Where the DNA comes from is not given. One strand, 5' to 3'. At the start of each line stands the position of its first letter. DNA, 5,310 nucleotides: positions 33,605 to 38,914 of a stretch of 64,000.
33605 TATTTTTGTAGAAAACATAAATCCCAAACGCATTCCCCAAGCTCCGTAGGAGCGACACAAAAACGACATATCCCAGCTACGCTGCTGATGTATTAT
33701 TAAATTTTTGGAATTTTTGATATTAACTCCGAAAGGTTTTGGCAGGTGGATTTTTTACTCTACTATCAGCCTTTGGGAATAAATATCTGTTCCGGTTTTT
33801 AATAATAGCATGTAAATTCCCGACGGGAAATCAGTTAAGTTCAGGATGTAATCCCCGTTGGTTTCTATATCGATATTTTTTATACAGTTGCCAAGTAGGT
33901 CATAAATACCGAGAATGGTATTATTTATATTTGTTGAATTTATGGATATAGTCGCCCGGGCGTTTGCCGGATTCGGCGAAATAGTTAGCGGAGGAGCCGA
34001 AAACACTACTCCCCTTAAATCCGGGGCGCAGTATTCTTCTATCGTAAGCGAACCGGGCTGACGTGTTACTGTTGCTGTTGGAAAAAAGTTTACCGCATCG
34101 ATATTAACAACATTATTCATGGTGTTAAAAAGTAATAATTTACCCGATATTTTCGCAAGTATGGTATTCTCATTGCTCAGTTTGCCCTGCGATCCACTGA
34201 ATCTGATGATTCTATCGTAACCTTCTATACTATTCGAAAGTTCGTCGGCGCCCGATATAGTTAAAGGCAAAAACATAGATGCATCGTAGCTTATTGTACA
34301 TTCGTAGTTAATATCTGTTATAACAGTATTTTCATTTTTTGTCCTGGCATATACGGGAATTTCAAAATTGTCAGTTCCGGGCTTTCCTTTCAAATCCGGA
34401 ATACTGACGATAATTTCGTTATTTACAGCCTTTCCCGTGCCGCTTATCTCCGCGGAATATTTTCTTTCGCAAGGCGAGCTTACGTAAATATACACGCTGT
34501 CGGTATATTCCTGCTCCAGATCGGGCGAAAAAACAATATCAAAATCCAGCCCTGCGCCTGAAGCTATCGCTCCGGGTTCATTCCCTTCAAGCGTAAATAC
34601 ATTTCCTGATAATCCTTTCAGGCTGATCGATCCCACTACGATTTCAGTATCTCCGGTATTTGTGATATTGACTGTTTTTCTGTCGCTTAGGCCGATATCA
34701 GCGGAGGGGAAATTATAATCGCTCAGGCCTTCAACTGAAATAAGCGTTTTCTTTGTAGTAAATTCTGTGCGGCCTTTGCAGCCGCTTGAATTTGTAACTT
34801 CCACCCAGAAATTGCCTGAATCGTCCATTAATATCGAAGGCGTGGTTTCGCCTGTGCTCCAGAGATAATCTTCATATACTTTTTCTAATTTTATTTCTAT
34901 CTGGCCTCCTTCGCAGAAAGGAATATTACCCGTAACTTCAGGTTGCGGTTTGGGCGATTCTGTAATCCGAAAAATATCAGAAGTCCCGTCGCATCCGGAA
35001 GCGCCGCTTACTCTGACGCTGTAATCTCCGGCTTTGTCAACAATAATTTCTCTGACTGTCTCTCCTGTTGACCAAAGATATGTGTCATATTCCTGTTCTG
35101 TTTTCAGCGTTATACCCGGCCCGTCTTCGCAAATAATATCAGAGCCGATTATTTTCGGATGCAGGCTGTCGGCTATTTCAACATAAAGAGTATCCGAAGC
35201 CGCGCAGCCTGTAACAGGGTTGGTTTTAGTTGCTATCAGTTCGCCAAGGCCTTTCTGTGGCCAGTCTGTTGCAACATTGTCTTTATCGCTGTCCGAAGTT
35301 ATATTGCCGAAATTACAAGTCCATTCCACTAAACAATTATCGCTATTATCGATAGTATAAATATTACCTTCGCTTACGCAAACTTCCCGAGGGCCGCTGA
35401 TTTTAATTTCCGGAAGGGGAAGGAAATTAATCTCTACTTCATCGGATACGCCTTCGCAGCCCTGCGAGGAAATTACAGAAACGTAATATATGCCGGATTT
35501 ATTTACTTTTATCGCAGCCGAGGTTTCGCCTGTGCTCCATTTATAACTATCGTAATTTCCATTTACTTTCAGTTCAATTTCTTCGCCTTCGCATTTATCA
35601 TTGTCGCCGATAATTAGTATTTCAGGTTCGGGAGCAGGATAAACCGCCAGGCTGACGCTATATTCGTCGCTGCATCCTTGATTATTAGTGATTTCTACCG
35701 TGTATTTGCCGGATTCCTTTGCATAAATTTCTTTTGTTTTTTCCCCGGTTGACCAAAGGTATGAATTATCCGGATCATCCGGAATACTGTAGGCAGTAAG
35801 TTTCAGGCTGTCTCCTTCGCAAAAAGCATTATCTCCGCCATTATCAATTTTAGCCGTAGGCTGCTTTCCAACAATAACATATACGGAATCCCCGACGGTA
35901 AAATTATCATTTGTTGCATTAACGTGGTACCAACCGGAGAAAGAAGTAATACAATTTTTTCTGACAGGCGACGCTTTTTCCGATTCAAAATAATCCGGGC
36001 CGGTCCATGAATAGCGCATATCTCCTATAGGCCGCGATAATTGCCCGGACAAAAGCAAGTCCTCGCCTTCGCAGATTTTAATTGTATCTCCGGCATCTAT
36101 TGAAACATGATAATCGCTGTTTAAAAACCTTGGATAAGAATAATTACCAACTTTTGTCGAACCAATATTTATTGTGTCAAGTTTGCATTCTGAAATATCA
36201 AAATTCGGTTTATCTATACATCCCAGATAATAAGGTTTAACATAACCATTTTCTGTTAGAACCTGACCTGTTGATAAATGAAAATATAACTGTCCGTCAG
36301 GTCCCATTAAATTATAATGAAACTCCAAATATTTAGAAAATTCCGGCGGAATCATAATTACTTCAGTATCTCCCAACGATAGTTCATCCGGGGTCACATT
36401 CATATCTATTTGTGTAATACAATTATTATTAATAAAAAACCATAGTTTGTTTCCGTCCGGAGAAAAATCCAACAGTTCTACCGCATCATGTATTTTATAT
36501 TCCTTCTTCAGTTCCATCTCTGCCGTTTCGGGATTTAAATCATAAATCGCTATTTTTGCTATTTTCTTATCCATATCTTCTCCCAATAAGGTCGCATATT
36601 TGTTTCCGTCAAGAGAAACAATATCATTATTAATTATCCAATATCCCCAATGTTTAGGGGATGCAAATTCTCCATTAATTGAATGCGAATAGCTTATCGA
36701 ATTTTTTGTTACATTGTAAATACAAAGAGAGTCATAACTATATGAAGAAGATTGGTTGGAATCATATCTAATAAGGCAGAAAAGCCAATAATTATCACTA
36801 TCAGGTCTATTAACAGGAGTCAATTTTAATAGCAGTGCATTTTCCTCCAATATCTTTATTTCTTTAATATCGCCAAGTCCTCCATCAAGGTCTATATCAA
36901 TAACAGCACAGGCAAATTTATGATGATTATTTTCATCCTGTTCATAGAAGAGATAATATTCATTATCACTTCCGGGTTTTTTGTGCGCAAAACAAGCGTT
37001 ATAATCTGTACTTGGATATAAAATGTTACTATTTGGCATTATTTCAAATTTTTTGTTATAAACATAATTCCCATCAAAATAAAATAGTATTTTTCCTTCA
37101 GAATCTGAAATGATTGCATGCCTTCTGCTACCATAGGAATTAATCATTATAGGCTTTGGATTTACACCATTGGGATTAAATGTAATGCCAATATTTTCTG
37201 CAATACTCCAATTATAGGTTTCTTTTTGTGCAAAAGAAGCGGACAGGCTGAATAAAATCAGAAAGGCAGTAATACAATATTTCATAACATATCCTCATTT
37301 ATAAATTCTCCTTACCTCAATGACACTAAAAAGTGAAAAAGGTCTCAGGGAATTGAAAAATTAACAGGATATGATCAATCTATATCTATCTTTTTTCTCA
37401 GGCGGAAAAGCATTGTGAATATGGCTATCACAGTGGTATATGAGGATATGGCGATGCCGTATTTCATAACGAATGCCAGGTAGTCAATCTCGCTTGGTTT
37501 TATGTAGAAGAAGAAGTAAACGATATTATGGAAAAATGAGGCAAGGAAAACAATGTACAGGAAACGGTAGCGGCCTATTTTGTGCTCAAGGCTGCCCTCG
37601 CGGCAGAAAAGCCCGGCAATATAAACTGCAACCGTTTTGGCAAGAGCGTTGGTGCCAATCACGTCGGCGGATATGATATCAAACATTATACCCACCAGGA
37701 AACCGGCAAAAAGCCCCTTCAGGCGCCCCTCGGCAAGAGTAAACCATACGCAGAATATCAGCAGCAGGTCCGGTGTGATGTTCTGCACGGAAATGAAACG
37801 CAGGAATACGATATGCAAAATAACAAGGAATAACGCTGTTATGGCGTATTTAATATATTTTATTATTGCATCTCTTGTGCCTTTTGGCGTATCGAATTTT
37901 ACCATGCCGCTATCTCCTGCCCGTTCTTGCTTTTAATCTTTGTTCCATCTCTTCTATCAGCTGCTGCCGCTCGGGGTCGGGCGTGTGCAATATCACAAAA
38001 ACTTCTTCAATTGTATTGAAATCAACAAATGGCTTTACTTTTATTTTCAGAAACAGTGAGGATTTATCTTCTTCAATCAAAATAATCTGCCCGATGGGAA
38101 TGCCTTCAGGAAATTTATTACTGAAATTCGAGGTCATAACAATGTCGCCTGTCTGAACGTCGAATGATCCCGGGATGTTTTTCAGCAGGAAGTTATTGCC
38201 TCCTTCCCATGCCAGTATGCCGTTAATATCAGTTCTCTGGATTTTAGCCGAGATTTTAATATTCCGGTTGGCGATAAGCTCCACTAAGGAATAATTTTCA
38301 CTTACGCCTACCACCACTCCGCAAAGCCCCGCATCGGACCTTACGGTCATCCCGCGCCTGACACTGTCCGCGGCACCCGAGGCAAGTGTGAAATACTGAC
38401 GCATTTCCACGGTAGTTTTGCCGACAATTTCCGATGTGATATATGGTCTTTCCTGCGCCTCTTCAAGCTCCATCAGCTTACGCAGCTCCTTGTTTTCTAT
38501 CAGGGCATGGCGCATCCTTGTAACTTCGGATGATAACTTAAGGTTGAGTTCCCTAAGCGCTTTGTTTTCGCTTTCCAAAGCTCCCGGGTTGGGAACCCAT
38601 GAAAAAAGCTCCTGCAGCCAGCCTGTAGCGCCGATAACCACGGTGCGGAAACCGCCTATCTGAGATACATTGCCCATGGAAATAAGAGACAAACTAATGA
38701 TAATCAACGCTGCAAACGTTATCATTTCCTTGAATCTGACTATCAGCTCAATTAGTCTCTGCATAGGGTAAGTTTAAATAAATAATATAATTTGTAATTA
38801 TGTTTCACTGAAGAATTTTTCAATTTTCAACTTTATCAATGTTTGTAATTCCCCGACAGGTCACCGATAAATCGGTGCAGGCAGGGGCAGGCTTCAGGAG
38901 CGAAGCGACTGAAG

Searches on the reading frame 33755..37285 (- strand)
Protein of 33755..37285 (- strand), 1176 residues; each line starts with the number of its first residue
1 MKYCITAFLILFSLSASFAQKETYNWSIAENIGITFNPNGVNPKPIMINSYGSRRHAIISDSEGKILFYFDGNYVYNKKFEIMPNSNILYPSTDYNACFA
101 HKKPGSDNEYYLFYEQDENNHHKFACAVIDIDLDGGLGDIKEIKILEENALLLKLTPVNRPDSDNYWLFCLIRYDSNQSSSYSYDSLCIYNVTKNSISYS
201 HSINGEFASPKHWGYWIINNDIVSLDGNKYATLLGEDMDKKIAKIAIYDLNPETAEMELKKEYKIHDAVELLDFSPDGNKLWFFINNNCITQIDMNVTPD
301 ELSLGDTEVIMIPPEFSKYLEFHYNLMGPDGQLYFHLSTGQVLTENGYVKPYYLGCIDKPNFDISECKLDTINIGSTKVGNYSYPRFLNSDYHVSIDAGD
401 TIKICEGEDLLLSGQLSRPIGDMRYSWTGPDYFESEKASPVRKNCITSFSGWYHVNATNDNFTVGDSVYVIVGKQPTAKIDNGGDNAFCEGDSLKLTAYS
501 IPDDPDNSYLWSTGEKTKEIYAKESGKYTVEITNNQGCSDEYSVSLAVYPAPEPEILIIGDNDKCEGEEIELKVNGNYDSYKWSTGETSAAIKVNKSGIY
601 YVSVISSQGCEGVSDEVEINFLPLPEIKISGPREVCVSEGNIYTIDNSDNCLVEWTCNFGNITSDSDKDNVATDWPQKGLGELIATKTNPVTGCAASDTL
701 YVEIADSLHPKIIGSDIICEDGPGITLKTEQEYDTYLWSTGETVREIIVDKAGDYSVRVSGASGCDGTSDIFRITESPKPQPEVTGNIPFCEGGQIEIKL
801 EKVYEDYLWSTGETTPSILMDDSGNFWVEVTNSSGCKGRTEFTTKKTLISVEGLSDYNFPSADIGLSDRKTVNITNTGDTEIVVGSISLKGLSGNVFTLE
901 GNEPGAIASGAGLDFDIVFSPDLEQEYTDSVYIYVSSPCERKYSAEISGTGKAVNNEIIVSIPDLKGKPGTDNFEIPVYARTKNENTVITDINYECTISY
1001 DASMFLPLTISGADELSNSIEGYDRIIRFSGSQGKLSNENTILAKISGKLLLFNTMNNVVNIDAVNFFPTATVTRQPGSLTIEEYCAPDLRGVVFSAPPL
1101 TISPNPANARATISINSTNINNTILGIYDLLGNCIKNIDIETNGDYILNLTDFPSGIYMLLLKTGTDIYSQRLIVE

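Call 9: search_protein_families(library=pfam, proteins=[window:33755-37285:-])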
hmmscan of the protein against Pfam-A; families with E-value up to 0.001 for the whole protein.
window:33755-37285:- (1176 aa): 2 families
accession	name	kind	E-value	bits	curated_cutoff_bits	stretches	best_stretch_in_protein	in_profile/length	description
PF18962.6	Por_Secre_tail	-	6.7e-12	46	27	1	1102-1175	1-75/75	Secretion system C-terminal sorting domain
PF19081.6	Ig_7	-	7.5e-07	29.8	27.3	0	562-622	10-83/84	Ig-like domain CHU_C associated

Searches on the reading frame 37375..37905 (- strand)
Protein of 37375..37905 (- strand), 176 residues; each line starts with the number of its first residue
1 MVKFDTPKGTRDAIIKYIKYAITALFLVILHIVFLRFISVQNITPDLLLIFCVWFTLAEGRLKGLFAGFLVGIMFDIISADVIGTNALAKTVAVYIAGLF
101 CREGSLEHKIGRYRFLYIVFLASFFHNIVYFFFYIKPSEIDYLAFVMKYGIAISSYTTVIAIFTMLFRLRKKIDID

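Call 9: search_protein_families(library=pfam, proteins=[window:37375-37905:-])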
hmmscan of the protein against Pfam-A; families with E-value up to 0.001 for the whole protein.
window:37375-37905:- (176 aa): 1 family
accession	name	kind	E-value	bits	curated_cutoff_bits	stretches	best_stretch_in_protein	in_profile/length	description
PF04093.17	MreD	-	2.3e-07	31.5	24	1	21-165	11-150/158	rod shape-determining protein MreD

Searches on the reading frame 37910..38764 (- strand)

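Call 9: search_protein_families(library=pfam, proteins=[window:37910-38764:-])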
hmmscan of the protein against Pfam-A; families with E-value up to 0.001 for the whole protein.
window:37910-38764:- (284 aa): 1 family
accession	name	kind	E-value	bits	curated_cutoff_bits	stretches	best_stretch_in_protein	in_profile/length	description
PF04085.20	MreC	-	9e-40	136.3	28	1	113-258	1-146/147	Rod shape-determining protein MreC, barrel core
